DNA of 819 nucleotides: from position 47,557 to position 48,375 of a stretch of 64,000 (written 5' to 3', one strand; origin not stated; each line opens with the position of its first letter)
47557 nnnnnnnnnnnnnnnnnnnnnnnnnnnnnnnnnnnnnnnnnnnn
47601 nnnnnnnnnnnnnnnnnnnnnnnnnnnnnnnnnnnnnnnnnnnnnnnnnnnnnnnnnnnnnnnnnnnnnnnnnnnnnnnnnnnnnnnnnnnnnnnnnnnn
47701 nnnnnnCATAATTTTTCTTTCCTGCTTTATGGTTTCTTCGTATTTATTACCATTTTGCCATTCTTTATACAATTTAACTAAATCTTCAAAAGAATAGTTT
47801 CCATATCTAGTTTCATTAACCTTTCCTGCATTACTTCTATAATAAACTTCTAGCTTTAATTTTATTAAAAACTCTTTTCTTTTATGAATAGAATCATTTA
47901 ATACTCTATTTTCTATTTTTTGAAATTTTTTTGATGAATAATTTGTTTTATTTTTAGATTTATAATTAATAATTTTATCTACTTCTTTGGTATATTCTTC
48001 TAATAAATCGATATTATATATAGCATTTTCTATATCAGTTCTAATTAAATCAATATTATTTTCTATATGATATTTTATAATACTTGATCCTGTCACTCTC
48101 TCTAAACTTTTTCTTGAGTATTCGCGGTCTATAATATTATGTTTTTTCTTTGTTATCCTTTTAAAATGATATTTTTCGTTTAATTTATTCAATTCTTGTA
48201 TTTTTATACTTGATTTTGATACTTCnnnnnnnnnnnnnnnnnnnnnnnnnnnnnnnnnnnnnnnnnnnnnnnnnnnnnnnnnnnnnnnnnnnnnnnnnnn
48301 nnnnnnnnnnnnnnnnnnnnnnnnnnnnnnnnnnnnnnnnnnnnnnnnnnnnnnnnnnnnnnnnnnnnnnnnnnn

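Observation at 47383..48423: Membrane-anchored HNH nuclease fused to a topoisomerase-type C4 zinc finger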

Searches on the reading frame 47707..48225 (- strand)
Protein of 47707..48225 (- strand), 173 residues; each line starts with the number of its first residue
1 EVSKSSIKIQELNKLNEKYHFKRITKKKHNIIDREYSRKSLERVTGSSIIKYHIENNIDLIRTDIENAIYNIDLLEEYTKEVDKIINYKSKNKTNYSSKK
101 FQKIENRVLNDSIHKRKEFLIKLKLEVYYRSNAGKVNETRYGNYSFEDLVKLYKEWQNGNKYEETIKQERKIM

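Call 28: search_protein_families(library=phrogs, proteins=[window:47707-48225:-], max_evalue=0.1)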
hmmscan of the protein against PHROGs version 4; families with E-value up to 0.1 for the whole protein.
window:47707-48225:- (173 aa): 1 family
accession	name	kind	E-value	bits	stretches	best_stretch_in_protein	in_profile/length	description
phrog_14302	-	unknown function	0.087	14.3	0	136-171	3-39/85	-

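Call 47: search_protein_families(library=pfam, alignment_id=A4, max_evalue=10)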
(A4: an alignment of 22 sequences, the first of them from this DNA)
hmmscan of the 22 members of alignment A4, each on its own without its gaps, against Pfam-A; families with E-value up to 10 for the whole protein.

A. member 1, seq(167 aa): 0 families

B. families by the number of members that match (of 22 scanned): 30 families (the first 25 are shown)
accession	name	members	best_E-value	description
PF24555.1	CC4_CEP85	2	0.024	Centrosomal protein of 85 kDa-like, CC4 coiled-coil domain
PF15379.11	DUF4606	1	0.004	Domain of unknown function (DUF4606)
PF10336.14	DUF2420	1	0.01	Protein of unknown function (DUF2420)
PF14480.11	DNA_pol3_a_NI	1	0.011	DNA polymerase III polC-type N-terminus I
PF17998.7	AgI_II_C2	1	0.019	Cell surface antigen I/II C2 terminal domain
PF21720.4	MIOS_WD40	1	0.025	MIOS, WD40 repeat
PF05739.25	SNARE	1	0.036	SNARE domain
PF22085.1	NorB_cytochrome_c-like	1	0.056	Nitric oxide reductase subunit B, cytochrome c-like domain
PF06294.16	CH_2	1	0.06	CH-like domain in sperm protein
PF03902.18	Gal4_dimer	1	0.064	Gal4-like dimerisation domain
PF06595.17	BDV_P24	1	0.088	Borna disease virus P24 protein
PF20609.3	pAdhesive_17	1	0.11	Putative adhesive domain (group 17)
PF15593.11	Imm42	1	0.11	Immunity protein 42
PF10158.14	LOH1CR12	1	0.13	Tumour suppressor protein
PF14615.11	Rsa3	1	0.17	Ribosome-assembly protein 3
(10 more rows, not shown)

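Call 48: search_solved_structures(query=A4, max_evalue=10)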
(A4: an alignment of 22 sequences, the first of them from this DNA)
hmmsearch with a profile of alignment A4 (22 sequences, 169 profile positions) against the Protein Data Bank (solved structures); distinct sequences matched with E-value up to 10: 4.
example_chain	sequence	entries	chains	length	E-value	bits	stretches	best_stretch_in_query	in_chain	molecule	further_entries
3to3_A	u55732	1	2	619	0.0072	19.5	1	50-123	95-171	Petrobactin biosynthesis protein AsbB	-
8uzp_M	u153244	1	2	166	0.1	15.8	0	53-101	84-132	stem_mimetic_01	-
6n9j_A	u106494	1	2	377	0.55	13.4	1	26-83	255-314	Clostripain-related protein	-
1eqf_A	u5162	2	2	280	5.1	10.3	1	7-109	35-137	RNA POLYMERASE II TRANSCRIPTION INITIATION FACTOR | Transcription initiation factor TFIID subunit 1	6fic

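Call 68: search_dna_similar(query=window:47716-48219:-, collection=phages, mode=protein, max_evalue=0.001)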
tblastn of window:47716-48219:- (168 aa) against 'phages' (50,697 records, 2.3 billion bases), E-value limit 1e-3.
No match.

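Call 69: search_dna_similar(query=window:47716-48219:-, collection=plasmids, mode=protein, max_evalue=0.001)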
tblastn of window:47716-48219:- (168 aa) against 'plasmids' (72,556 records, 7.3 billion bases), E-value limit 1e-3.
No match.
